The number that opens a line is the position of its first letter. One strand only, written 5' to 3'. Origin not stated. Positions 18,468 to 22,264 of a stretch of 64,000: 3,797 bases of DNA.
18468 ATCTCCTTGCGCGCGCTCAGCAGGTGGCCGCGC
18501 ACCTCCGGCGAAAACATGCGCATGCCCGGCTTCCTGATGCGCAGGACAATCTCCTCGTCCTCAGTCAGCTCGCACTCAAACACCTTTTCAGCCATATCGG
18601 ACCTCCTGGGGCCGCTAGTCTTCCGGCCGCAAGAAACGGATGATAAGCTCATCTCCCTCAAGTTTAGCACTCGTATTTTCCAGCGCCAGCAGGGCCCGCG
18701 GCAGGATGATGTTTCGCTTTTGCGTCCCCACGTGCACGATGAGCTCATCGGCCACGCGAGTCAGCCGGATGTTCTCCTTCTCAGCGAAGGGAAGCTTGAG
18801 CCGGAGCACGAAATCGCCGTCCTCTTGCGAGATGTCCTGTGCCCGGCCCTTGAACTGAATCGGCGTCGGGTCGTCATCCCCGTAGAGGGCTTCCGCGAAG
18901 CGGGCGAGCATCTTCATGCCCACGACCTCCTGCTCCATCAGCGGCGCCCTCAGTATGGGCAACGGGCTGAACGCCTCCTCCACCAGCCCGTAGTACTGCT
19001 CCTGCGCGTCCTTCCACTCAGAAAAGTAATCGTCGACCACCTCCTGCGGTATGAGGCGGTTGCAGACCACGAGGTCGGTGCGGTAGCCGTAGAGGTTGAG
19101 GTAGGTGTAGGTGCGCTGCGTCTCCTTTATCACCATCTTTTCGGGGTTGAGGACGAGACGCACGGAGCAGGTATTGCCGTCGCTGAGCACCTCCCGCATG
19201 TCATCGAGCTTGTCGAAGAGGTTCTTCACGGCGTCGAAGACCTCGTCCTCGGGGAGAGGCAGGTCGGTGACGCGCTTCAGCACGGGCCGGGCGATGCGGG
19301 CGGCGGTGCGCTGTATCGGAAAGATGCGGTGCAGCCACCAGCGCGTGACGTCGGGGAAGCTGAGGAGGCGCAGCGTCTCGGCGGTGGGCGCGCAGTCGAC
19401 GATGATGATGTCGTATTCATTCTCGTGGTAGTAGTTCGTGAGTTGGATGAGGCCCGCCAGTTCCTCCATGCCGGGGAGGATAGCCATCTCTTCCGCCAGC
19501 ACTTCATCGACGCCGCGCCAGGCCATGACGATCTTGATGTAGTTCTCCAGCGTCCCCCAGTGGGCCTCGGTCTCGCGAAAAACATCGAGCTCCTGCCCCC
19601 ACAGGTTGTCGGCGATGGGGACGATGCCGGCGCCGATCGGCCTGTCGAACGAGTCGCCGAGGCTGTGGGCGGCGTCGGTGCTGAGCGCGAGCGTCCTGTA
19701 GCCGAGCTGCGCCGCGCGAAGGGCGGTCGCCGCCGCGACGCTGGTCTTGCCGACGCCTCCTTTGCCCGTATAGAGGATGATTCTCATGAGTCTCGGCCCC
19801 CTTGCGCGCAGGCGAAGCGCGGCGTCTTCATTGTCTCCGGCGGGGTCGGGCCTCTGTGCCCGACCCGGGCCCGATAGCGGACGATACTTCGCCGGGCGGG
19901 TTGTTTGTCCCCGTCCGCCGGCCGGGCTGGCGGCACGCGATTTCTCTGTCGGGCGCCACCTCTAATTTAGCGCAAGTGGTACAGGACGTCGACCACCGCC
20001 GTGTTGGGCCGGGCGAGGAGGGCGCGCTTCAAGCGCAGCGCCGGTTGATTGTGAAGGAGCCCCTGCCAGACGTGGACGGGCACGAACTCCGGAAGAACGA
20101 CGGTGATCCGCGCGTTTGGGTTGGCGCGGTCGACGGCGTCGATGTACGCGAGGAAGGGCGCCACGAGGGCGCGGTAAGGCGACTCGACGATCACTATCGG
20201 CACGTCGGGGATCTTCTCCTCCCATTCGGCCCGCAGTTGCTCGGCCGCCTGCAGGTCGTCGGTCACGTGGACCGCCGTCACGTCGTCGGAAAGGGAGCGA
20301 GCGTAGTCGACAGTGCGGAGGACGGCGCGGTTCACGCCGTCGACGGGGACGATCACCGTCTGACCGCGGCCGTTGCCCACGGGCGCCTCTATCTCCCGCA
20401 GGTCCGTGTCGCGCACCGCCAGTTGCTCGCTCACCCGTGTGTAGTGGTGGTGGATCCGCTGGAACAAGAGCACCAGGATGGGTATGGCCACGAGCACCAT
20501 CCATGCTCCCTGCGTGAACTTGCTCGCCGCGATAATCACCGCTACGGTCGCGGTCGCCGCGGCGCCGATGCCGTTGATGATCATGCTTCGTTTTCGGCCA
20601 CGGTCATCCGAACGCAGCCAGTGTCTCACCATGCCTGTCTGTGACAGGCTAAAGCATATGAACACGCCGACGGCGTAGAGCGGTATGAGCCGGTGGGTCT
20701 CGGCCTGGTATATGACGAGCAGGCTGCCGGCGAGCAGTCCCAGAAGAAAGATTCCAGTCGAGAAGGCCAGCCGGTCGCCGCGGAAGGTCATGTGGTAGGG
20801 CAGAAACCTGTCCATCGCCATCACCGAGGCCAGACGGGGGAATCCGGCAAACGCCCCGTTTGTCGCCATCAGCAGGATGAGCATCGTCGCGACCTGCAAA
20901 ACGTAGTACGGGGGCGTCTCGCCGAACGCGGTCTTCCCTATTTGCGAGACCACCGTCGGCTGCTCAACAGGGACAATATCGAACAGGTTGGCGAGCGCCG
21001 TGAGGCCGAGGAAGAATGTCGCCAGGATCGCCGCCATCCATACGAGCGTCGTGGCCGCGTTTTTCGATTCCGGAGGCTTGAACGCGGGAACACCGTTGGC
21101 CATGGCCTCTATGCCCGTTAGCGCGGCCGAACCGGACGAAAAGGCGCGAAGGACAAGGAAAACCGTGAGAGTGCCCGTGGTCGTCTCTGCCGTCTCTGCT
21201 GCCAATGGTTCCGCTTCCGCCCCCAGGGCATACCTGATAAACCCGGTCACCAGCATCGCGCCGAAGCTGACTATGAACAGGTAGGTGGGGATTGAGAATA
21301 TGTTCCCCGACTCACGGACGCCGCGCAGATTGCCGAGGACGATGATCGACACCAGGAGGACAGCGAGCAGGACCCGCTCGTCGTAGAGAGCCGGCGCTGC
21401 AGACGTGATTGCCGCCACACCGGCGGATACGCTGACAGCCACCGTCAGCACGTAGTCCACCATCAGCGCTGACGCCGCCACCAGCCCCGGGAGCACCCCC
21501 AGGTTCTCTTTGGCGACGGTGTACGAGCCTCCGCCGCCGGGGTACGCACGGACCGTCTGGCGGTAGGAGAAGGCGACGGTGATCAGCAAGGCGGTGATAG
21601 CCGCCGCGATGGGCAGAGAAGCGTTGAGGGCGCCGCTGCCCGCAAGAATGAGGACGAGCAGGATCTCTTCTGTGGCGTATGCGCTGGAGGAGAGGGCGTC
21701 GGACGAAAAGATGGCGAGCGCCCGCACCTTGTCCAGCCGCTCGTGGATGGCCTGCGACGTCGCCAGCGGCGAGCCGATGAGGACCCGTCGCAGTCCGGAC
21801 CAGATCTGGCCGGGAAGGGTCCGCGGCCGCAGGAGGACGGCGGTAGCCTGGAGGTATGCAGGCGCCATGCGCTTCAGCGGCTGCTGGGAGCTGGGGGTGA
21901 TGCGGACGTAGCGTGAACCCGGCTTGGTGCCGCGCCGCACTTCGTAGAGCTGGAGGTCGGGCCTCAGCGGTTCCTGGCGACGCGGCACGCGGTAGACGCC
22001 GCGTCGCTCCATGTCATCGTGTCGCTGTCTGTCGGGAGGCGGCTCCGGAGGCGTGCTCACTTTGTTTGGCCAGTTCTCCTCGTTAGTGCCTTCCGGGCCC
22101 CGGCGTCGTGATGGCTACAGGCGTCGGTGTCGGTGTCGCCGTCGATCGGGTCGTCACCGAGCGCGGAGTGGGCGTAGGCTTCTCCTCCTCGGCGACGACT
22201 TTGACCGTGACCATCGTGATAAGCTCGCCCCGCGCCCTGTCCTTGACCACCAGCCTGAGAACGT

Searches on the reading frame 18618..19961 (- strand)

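Call 11: search_protein_families(library=pfam, proteins=[window:18618-19961:-], max_evalue=0.001)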
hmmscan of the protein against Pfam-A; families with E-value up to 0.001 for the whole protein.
window:18618-19961:- (448 aa): 5 families
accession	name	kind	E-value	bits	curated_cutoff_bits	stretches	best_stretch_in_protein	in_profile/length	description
PF02374.21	ArsA_ATPase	-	6.1e-90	302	24.3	1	59-360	1-304/305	Anion-transporting ATPase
PF17886.7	ArsA_HSP20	-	6.7e-20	70.9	22.5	1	381-443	1-63/63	HSP20-like domain found in ArsA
PF13614.12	AAA_31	-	3.8e-07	30.6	27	1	61-197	4-132/177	AAA domain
PF01656.29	CbiA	-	1.6e-05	25.3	25.4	1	61-101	1-41/125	CobQ/CobB/MinD/ParA nucleotide binding domain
PF10609.15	ParA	-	0.0004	20.3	27.1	1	61-96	6-41/246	NUBPL iron-transfer P-loop NTPase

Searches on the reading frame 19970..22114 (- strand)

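Call 11: search_protein_families(library=pfam, proteins=[window:19970-22114:-], max_evalue=0.001)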
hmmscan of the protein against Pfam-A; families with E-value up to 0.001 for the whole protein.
window:19970-22114:- (715 aa): 1 family
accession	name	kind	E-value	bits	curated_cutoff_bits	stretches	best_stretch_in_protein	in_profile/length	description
PF13520.12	AA_permease_2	-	6.8e-28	98.2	27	1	131-541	5-420/427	Amino acid permease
